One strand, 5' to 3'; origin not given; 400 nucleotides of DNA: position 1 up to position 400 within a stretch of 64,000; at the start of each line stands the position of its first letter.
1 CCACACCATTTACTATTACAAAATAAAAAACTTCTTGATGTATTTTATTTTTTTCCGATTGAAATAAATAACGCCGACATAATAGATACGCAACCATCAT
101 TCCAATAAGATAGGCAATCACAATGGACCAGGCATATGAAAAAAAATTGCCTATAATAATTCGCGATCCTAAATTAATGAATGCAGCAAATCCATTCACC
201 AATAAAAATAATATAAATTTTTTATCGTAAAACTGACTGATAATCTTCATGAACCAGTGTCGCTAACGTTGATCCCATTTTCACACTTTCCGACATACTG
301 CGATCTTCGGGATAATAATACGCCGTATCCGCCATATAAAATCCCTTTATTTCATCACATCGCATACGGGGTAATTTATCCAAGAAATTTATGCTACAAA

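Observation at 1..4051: DPA-like lipid-linked pentose pathway (HAD::UbiA - SDR - flavoprotein - GtrA) in a Gram-negative glycan locus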

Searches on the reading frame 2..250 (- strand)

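Call 5: search_protein_families(library=ncbifam, proteins=[window:2-250:-], max_evalue=0.01)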
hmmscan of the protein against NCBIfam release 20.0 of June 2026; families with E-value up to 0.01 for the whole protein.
seq(83 aa): 1 family
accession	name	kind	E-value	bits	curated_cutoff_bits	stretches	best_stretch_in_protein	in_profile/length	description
NF037976.1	gtrA_1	subfamily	8.3e-05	22.7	50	1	14-79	4-73/126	GtrA family protein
